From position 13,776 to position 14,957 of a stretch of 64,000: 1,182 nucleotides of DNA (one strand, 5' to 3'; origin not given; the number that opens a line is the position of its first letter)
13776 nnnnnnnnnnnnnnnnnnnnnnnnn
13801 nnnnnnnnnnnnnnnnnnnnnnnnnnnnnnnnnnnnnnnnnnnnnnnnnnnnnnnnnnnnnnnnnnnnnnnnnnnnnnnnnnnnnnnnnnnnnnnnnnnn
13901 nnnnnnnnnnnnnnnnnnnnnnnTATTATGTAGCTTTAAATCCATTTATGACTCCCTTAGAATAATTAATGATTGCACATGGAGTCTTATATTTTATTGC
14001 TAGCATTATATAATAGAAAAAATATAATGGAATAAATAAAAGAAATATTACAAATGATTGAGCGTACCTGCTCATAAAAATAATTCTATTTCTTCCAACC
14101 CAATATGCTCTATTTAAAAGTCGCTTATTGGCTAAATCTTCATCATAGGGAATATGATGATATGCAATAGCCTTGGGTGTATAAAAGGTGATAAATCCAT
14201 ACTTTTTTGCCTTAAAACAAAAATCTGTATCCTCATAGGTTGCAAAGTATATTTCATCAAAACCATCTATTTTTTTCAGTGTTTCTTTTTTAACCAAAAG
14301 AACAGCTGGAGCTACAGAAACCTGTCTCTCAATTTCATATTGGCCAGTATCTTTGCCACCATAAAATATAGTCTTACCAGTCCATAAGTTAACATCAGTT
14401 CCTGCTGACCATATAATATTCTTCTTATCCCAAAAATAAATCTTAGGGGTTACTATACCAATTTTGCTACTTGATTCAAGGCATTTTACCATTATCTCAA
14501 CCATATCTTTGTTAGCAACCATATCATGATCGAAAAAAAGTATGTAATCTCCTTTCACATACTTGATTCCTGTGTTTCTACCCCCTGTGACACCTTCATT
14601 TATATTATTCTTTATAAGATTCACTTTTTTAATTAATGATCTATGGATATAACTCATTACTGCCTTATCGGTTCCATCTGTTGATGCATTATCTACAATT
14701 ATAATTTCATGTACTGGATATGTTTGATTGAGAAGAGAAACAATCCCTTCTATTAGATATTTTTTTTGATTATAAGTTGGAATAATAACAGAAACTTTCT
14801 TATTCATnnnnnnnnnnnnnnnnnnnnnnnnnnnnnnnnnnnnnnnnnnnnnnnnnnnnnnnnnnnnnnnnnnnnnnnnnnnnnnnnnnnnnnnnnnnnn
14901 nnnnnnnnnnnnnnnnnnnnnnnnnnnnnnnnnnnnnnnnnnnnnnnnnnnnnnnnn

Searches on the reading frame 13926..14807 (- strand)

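Call 14: search_protein_families(library=pfam, proteins=[window:13926-14807:-], max_evalue=0.001)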
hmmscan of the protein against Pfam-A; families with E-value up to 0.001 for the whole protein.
window:13926-14807:- (293 aa): 4 families
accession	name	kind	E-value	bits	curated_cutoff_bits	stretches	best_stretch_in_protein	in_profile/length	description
PF00535.33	Glycos_transf_2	-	3.5e-32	112.1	23.3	1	6-134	1-128/168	Glycosyl transferase family 2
PF13641.12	Glyco_tranf_2_3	-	2e-19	71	27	1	5-220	3-214/230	Glycosyltransferase like family 2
PF10111.15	Glyco_tranf_2_2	-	5.3e-14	52.8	27.3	1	6-204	1-203/276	Glycosyltransferase like family 2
PF13632.12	Glyco_trans_2_3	-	2e-09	38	27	1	88-269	1-185/198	Glycosyl transferase family group 2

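Call 56: search_protein_families(library=ncbifam, proteins=[window:13926-14807:-], max_evalue=0.00001)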
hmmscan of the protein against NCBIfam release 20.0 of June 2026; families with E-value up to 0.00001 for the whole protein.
window:13926-14807:- (293 aa): 24 families
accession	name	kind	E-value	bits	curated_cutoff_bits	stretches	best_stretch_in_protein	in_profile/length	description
NF041875.1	EPS_EpsD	equivalog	7.2e-22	78.2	370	1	5-111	1-105/325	exopolysaccharide biosynthesis glycosyltransferase EpsD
TIGR03965.1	mycofact_glyco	equivalog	8.1e-21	74.4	280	1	3-218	74-281/467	mycofactocin biosynthesis glycosyltransferase MftF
TIGR03937.1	PgaC_IcaA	equivalog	1.6e-20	73.4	422.3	1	3-220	45-253/407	poly-beta-1,6-N-acetyl-D-glucosamine synthase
NF038299.1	EPS_HpsN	equivalog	5.2e-20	71.7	425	1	4-124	2-120/317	hormogonium polysaccharide biosynthesis glycosyltransferase HpsN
TIGR01556.1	rhamnosyltran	subfamily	3.9e-19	68.9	200.55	1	18-275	10-268/281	rhamnosyltransferase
NF053739.1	GlytfEpsEBac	equivalog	6e-19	68.1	450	1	4-128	2-125/265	glycosyltransferase EpsE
NF007482.0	PRK10073.1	equivalog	3.2e-18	65.8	423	1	3-108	6-108/334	glycosyltransferase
NF041394.1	GtaseAglG_Halo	equivalog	1.6e-17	63.8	440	1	4-242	2-239/304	glucosyl-dolichyl phosphate glucuronosyltransferase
NF047683.1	TeichurnBiosyTuaG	equivalog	2.2e-17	63.6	400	1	3-110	6-111/252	teichuronic acid biosynthesis protein TuaG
NF038302.1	EPS_HpsE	equivalog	1.4e-16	60.3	300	1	5-253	3-251/307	hormogonium polysaccharide biosynthesis glycosyltransferase HpsE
NF050050.1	ProtGlycPglI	equivalog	3.1e-15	56.3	500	1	4-109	3-107/306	GalNAc(5)-diNAcBac-PP-undecaprenol beta-1,3-glucosyltransferase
TIGR04283.1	glyco_like_mftF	equivalog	2.8e-12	46.7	182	1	5-208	1-177/221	TIGR04283 family arsenosugar biosynthesis glycosyltransferase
NF007453.0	PRK10018.1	equivalog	1.1e-11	45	382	1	3-96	6-97/280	colanic acid biosynthesis glycosyltransferase WcaA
TIGR04017.1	WcaA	equivalog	1.1e-11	44.9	495.75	1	3-97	5-97/279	colanic acid biosynthesis glycosyltransferase WcaA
TIGR03111.1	glyc2_xrt_Gpos1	hypoth_equivalog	3.8e-11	42.4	363.95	1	4-123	50-169/439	TIGR03111 family XrtG-associated glycosyltransferase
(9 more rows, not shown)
